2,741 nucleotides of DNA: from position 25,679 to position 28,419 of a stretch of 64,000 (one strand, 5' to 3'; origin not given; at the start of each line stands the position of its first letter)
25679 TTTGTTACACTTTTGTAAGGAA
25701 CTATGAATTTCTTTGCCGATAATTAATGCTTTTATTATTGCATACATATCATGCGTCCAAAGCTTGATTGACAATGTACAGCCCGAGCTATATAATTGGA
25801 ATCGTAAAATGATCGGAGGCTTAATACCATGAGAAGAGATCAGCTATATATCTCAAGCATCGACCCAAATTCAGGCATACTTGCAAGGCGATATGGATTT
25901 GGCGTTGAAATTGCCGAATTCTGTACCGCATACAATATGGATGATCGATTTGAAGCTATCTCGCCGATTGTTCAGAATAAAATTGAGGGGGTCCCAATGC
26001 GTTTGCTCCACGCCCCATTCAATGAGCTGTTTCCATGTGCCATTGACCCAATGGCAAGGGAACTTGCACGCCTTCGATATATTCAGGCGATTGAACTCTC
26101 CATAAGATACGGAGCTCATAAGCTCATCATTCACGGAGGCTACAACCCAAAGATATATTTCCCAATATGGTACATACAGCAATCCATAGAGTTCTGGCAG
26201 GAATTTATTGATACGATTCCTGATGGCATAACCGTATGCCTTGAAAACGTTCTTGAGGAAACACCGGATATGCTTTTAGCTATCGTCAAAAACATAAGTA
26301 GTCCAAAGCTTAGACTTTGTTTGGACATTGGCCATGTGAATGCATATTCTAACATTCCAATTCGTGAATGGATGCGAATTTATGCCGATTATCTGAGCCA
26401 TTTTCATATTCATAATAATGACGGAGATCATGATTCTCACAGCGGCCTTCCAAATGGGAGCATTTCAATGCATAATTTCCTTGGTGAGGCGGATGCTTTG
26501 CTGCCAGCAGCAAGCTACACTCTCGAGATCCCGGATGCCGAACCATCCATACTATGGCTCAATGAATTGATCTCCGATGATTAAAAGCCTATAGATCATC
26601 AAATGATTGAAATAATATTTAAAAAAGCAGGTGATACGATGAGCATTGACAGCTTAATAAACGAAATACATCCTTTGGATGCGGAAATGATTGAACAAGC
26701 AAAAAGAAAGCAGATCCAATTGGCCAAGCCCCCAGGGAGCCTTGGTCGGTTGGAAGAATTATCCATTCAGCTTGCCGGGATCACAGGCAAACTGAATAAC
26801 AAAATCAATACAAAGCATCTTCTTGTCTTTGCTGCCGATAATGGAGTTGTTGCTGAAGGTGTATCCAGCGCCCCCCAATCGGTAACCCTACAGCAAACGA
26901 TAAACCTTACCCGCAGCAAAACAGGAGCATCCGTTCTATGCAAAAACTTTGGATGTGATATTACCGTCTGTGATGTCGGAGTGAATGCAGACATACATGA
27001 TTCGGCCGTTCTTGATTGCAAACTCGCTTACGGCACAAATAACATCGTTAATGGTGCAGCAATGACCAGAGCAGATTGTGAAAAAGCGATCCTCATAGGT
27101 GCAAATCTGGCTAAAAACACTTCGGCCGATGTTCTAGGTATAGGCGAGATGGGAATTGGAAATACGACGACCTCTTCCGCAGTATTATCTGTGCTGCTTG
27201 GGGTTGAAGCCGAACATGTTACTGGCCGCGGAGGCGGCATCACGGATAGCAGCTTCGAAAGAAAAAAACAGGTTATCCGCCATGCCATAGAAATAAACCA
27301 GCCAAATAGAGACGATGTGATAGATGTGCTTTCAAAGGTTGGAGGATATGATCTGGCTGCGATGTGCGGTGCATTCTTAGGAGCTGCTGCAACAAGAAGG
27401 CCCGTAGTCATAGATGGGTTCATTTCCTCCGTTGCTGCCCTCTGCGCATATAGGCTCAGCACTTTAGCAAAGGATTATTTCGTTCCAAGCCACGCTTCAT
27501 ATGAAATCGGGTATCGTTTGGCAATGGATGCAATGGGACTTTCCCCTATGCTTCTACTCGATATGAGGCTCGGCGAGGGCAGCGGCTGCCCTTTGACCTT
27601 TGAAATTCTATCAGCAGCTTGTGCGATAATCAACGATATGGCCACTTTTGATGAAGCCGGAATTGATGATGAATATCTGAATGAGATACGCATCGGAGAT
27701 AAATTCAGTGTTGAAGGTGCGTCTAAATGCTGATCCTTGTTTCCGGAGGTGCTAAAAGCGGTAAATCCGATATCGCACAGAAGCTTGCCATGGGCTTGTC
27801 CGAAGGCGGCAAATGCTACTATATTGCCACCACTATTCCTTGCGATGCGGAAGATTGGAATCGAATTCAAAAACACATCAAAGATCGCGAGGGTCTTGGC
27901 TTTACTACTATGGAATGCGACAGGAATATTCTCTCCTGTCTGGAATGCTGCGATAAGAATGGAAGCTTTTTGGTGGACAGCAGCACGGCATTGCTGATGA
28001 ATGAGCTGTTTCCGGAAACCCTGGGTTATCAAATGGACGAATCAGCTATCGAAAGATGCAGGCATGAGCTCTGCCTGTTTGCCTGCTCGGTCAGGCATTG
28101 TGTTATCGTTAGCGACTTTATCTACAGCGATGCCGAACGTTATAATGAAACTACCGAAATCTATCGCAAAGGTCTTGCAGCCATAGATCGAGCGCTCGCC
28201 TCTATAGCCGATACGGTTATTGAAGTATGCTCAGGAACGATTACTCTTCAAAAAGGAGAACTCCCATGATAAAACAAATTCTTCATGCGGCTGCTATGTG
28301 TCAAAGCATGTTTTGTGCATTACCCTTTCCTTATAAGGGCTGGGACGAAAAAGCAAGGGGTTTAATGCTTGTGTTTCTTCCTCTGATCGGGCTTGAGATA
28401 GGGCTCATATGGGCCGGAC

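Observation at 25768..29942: Self-contained cobamide lower-ligand remodelling cassette headed by a CbiR-like TIM-barrel gene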

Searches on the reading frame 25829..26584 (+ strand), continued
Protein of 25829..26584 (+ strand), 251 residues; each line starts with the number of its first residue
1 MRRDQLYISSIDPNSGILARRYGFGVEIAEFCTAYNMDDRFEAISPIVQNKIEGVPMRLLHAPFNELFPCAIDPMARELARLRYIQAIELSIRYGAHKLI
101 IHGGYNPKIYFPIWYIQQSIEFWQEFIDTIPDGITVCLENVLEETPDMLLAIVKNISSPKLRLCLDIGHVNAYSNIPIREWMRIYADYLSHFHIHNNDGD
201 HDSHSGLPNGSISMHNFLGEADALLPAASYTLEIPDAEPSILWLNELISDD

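Call 88: search_protein_families(library=pfam, proteins=[L016:1710-3101:+, L016:5228-6271:-, L016:6241-7341:-, L027:4-2007:+, L027:2811-3827:-, L038:1935-2687:+, L038:2696-5122:+, L035:10987-12186:+, L054:10082-10513:+, L035:5003-5986:+], max_evalue=0.00001)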
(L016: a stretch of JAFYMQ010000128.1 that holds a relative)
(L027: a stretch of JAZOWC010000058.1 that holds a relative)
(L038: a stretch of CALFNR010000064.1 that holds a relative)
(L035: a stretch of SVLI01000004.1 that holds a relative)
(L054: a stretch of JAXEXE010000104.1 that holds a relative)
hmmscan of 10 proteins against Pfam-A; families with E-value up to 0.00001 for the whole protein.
L016:1710-3101:+ (463 aa): 1 family
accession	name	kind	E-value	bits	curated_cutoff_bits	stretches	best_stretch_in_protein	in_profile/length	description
PF01554.23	MatE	-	1.6e-34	119.3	24.9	2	22-189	1-161/161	MatE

L016:5228-6271:- (347 aa): 9 families
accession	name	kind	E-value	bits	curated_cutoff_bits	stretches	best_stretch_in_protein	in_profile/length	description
PF01370.27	Epimerase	-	4.2e-53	180.7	20.9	1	12-271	1-240/240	NAD dependent epimerase/dehydratase family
PF16363.11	GDP_Man_Dehyd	-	2.2e-48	165.9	27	1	13-333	1-331/332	GDP-mannose 4,6 dehydratase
PF02719.21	Polysacc_synt_2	-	3.9e-18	66.1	20.2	1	12-192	1-174/293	Polysaccharide biosynthesis protein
PF01073.25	3Beta_HSD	-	2.7e-14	53.3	22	1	13-169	1-157/280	3-beta hydroxysteroid dehydrogenase/isomerase family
PF04321.23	RmlD_sub_bind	-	3.5e-10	39.9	27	1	10-176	1-139/287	RmlD substrate binding domain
PF07993.18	NAD_binding_4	-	9.4e-08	31.9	20.1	1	56-175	58-194/258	Male sterility protein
PF00106.31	adh_short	-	2.8e-07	30.7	26.6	1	11-117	2-116/195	short chain dehydrogenase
PF13460.12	NAD_binding_10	-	6.8e-07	29.8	27.2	1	16-140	1-106/184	NAD(P)H-binding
PF08659.16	KR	-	6.1e-06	26.7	22.6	0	12-101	3-100/180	KR domain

L016:6241-7341:- (366 aa): 1 family
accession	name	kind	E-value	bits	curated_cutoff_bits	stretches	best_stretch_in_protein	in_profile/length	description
PF01636.29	APH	-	5.6e-17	62.7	23.2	1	35-261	6-216/239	Phosphotransferase enzyme family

L027:4-2007:+ (667 aa): 0 families

L027:2811-3827:- (338 aa): 8 families
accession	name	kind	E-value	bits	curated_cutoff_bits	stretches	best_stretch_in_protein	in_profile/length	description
PF01370.27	Epimerase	-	4.7e-54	183.8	20.9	1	3-262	1-240/240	NAD dependent epimerase/dehydratase family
PF16363.11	GDP_Man_Dehyd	-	5.2e-50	171.2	27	1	4-324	1-331/332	GDP-mannose 4,6 dehydratase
PF02719.21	Polysacc_synt_2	-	2.2e-14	53.8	20.2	1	3-185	1-176/293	Polysaccharide biosynthesis protein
PF01073.25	3Beta_HSD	-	3.8e-14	52.8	22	1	4-160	1-157/280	3-beta hydroxysteroid dehydrogenase/isomerase family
PF04321.23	RmlD_sub_bind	-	6.7e-10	38.9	27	1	1-162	1-138/287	RmlD substrate binding domain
PF13460.12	NAD_binding_10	-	1.9e-07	31.6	27.2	1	7-162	1-133/184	NAD(P)H-binding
PF07993.18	NAD_binding_4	-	1.7e-06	27.8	20.1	0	5-176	1-203/258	Male sterility protein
PF00106.31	adh_short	-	6.1e-06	26.3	26.6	1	3-108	3-116/195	short chain dehydrogenase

L038:1935-2687:+ (250 aa): 1 family
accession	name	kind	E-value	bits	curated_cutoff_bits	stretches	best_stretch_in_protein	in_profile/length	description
PF10040.14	CRISPR_Cas6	-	2e-16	60.9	25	1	126-242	1-89/89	CRISPR-associated endoribonuclease Cas6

L038:2696-5122:+ (808 aa): 4 families
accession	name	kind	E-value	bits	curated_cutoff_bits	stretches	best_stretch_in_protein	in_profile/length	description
PF18211.6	Csm1_B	-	4.6e-37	126.2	26.4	1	263-356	1-94/94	Csm1 subunit domain B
PF22335.1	Cas10-Cmr2_palm2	-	2.4e-33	115.5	27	1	535-683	1-133/133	Cas10/Cmr2, second palm domain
PF20824.2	Cmr2_hel_dom2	-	3.2e-27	95.2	27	1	711-799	3-85/86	CRISPR RNA silencing complex Cmr2 subunit, second helical domain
PF01966.28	HD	-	2.4e-08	34.7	22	1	7-82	26-114/116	HD domain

L035:10987-12186:+ (399 aa): 2 families
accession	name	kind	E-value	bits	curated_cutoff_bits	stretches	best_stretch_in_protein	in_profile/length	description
PF01841.26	Transglut_core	-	8.3e-11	42.6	23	1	250-351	6-108/108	Transglutaminase-like superfamily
PF14270.11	DUF4358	-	1.1e-07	32.4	25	1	76-153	16-95/102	Domain of unknown function (DUF4358)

L054:10082-10513:+ (143 aa): 1 family
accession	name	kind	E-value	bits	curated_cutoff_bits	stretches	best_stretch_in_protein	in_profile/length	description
PF08281.18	Sigma70_r4_2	-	2.3e-07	30.8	25.7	1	81-133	2-54/54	Sigma-70, region 4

L035:5003-5986:+ (327 aa): 1 family
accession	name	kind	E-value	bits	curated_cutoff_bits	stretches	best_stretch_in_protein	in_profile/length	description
PF00432.27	Prenyltrans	-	6.7e-07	29.5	26.5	0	223-306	55-135/304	Prenyltransferase alpha-alpha toroid domain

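Call 97: search_protein_families(library=pfam, proteins=[P0131, P0166, P0167, P0149, P0127, P0148, P0177, P0169, P0263, P0269], max_evalue=0.0001)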
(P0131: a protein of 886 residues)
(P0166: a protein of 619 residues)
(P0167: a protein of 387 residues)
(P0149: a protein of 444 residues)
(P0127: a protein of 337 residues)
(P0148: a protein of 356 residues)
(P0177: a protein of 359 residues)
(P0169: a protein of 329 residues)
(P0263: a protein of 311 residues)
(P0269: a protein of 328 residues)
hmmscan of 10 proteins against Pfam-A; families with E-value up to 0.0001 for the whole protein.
P0131 (886 aa): 6 families
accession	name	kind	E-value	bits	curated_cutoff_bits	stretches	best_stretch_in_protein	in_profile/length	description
PF09382.16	RQC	-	7.4e-25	87.4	23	1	674-780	3-109/114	RQC domain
PF00270.35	DEAD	-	3.3e-24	85.9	26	1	284-447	2-166/167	DEAD/DEAH box helicase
PF00271.37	Helicase_C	-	6.4e-24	84.8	23.5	1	480-588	2-110/110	Helicase conserved C-terminal domain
PF00570.28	HRDC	-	7.5e-19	67.9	23.8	1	815-879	2-66/68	HRDC domain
PF01261.30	AP_endonuc_2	-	6.6e-17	62.5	31.1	1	38-247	21-246/249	Xylose isomerase-like TIM barrel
PF16124.10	RecQ_Zn_bind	-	4.3e-14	53.4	25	1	600-669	2-65/66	RecQ zinc-binding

P0166 (619 aa): 2 families
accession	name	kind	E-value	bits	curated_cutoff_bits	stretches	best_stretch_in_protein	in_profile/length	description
PF02277.22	DBI_PRT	-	1.2e-121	406.4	22.6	1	269-603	1-329/329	Phosphoribosyltransferase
PF01261.30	AP_endonuc_2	-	1.8e-25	90.6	31.1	1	17-231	4-232/249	Xylose isomerase-like TIM barrel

P0167 (387 aa): 2 families
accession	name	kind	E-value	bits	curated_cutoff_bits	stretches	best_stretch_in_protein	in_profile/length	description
PF01261.30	AP_endonuc_2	-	6.2e-29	101.9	31.1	1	15-229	2-230/249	Xylose isomerase-like TIM barrel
PF02277.22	DBI_PRT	-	2.2e-25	90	22.6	1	260-344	1-85/329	Phosphoribosyltransferase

P0149 (444 aa): 2 families
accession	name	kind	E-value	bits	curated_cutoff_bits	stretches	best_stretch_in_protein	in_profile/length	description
PF01261.30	AP_endonuc_2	-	1.6e-16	61.2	31.1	1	208-438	5-247/249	Xylose isomerase-like TIM barrel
PF18780.6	HNH_repeat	-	5e-07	30.4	26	1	34-80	2-53/54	Homing endonuclease associated repeat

P0127 (337 aa): 1 family
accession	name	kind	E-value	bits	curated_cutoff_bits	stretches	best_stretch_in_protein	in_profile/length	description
PF01261.30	AP_endonuc_2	-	1.7e-23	84.1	31.1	1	103-329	4-240/249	Xylose isomerase-like TIM barrel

P0148 (356 aa): 1 family
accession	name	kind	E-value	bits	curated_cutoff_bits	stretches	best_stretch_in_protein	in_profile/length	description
PF01261.30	AP_endonuc_2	-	2.4e-19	70.5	31.1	1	236-351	115-247/249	Xylose isomerase-like TIM barrel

P0177 (359 aa): 1 family
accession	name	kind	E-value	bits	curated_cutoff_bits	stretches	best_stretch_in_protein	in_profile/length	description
PF01261.30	AP_endonuc_2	-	1.4e-19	71.3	31.1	1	167-344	45-231/249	Xylose isomerase-like TIM barrel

P0169 (329 aa): 1 family
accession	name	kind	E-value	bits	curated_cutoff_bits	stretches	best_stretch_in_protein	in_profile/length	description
PF01261.30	AP_endonuc_2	-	1.5e-10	41.7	31.1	1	230-322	147-245/249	Xylose isomerase-like TIM barrel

P0263 (311 aa): 1 family
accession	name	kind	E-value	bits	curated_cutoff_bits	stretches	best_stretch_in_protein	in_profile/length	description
PF01261.30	AP_endonuc_2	-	8.1e-22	78.6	31.1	1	62-250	46-248/249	Xylose isomerase-like TIM barrel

P0269 (328 aa): 1 family
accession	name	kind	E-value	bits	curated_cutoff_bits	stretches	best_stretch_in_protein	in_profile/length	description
PF01261.30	AP_endonuc_2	-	4e-22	79.6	31.1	1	93-292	7-216/249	Xylose isomerase-like TIM barrel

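Call 99: find_encoding_contigs(protein=P0131, flank=6000, max_places=3)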
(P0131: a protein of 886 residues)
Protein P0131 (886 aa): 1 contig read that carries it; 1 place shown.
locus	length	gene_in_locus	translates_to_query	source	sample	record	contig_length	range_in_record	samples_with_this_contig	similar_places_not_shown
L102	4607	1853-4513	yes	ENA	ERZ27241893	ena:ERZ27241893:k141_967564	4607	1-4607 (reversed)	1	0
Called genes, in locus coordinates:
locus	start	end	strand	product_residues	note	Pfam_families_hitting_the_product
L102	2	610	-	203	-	?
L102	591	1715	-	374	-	PF00929:RNase_T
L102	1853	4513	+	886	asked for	PF01261:AP_endonuc_2, PF00270:DEAD, PF00271:Helicase_C, PF16124:RecQ_Zn_bind, PF09382:RQC, PF00570:HRDC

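Call 100: find_encoding_contigs(protein=P0166, flank=6000, max_places=3)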
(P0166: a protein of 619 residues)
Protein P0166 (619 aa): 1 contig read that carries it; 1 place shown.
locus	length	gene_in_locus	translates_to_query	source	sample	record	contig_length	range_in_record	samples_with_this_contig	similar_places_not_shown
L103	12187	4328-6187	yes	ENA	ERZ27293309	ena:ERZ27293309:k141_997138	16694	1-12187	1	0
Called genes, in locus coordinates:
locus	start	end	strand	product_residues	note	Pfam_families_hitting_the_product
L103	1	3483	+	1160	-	?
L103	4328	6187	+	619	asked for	PF01261:AP_endonuc_2, PF02277:DBI_PRT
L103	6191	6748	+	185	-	PF02283:CobU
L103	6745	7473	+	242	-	PF02654:CobS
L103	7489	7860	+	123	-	PF02283:CobU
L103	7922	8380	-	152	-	PF00877:NLPC_P60, PF05382:Amidase_5 (weak)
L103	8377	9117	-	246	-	PF02390:Methyltransf_4, PF13649:Methyltransf_25 (faint)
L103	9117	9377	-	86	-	-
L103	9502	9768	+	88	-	-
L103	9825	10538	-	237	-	PF00535:Glycos_transf_2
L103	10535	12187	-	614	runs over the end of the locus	PF27757:Competence-induced_Ccs4_N (weak)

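Call 102: search_solved_structures(query=L002:6429-7130:+, max_evalue=1)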
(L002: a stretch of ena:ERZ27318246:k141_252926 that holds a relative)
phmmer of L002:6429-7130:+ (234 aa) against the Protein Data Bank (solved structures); distinct sequences matched with E-value up to 1: 3.
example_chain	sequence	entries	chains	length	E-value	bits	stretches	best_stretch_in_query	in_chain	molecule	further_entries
6fnp_A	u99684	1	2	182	1.2e-07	34.9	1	56-228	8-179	Membrane protein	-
4hzu_S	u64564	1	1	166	1.6e-05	28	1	58-197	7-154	Predicted membrane protein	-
3p5n_A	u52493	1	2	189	0.0037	20.2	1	56-220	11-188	Riboflavin uptake protein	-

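Call 103: search_solved_structures(query=L002:3923-4798:+, max_evalue=1)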
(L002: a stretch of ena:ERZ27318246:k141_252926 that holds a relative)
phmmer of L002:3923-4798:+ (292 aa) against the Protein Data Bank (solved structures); distinct sequences matched with E-value up to 1: 0.

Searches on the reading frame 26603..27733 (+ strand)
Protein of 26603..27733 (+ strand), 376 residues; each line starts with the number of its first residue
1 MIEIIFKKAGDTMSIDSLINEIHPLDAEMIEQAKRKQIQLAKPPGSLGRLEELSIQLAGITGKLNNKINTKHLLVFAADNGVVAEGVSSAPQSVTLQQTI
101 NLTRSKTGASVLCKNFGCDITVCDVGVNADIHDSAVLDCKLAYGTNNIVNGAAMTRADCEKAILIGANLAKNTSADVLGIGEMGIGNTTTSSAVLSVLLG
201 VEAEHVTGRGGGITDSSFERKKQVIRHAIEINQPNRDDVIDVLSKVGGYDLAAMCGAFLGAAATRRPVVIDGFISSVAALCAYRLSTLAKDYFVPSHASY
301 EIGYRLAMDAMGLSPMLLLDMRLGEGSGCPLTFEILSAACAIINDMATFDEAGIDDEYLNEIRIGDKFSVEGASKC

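Call 3: search_protein_families(library=pfam, proteins=[window:26603-27733:+], max_evalue=0.01)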
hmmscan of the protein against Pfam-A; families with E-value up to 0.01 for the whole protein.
window:26603-27733:+ (376 aa): 1 family
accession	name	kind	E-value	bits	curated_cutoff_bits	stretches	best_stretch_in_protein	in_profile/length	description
PF02277.22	DBI_PRT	-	1.8e-126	422.3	22.6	1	22-354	1-329/329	Phosphoribosyltransferase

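Call 4: search_protein_families(library=ncbifam, proteins=[window:26603-27733:+], max_evalue=0.01)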
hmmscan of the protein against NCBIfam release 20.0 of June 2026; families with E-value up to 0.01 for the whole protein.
window:26603-27733:+ (376 aa): 8 families
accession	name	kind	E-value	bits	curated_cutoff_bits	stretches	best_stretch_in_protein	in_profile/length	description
TIGR03160.1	cobT_DBIPRT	equivalog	5.4e-126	420.3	319.3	1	26-354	2-334/334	nicotinate-nucleotide--dimethylbenzimidazole phosphoribosyltransferase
NF000996.0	PRK00105.1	subfamily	2.7e-125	418.2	306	1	14-356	3-348/350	nicotinate-nucleotide--dimethylbenzimidazole phosphoribosyltransferase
TIGR00303.2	TIGR00303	equivalog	5e-12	45.7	240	1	145-277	106-236/334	nicotinate mononucleotide-dependent phosphoribosyltransferase CobT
NF003372.0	PRK04447.1-5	equivalog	1e-08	34.4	306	1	119-272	93-240/350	hypothetical protein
NF003374.0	PRK04447.1-7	equivalog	2.1e-08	33.6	522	1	145-276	115-239/349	hypothetical protein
NF003369.0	PRK04447.1-2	equivalog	4.4e-08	32.1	420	1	118-289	111-279/394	hypothetical protein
NF003368.0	PRK04447.1-1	equivalog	1.3e-06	27.8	423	1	159-275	119-230/337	hypothetical protein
NF003373.0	PRK04447.1-6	equivalog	0.0001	21.5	459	1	150-273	125-249/367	hypothetical protein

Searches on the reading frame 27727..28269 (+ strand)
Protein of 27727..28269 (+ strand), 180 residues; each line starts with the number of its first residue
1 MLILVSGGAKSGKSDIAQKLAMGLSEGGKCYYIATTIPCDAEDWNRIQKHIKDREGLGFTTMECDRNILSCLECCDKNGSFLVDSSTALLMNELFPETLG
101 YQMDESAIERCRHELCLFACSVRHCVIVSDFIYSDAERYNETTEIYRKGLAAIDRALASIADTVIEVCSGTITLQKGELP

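Call 3: search_protein_families(library=pfam, proteins=[window:27727-28269:+], max_evalue=0.01)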
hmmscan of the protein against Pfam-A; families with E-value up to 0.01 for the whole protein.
window:27727-28269:+ (180 aa): 1 family
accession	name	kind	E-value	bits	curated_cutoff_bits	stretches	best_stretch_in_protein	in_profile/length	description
PF02283.22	CobU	-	5.8e-26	91.5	27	1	3-171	1-164/168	Cobinamide kinase / cobinamide phosphate guanyltransferase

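Call 4: search_protein_families(library=ncbifam, proteins=[window:27727-28269:+], max_evalue=0.01)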
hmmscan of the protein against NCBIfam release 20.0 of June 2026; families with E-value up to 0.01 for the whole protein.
window:27727-28269:+ (180 aa): 1 family
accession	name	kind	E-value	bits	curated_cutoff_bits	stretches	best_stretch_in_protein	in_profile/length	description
NF004469.0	PRK05800.1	equivalog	3.1e-21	75.8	161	1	1-172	3-166/173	bifunctional adenosylcobinamide kinase/adenosylcobinamide-phosphate guanylyltransferase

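Call 92: search_solved_structures(query=window:27727-28266:+, max_evalue=0.01, show_alignments=1)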
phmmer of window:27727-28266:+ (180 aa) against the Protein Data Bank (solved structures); distinct sequences matched with E-value up to 0.01: 7.
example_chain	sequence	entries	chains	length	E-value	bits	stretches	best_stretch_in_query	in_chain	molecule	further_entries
9vio_A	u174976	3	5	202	4.7e-08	36.2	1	3-177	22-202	Adenosylcobinamide kinase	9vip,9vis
1c9k_A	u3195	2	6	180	7e-08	35.6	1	2-170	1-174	ADENOSYLCOBINAMIDE KINASE | ADENOSYLCOBINAMIDE KINASE/ADENOSYLCOBINAMIDE PHOSPHATE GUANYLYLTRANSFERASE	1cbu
9vit_A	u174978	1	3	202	4.5e-07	33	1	3-177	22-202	Adenosylcobinamide kinase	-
8yes_A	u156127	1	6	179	5.7e-07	32.6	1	3-94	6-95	Bifunctional adenosylcobalamin biosynthesis protein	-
8yk8_A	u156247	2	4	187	6.6e-07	32.4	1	3-94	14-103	Bifunctional adenosylcobalamin biosynthesis protein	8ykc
8yep_A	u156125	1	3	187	2e-06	30.9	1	3-71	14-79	Bifunctional adenosylcobalamin biosynthesis protein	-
7tm8_A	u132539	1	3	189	7.9e-05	25.7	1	1-170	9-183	Bifunctional adenosylcobalamin biosynthesis protein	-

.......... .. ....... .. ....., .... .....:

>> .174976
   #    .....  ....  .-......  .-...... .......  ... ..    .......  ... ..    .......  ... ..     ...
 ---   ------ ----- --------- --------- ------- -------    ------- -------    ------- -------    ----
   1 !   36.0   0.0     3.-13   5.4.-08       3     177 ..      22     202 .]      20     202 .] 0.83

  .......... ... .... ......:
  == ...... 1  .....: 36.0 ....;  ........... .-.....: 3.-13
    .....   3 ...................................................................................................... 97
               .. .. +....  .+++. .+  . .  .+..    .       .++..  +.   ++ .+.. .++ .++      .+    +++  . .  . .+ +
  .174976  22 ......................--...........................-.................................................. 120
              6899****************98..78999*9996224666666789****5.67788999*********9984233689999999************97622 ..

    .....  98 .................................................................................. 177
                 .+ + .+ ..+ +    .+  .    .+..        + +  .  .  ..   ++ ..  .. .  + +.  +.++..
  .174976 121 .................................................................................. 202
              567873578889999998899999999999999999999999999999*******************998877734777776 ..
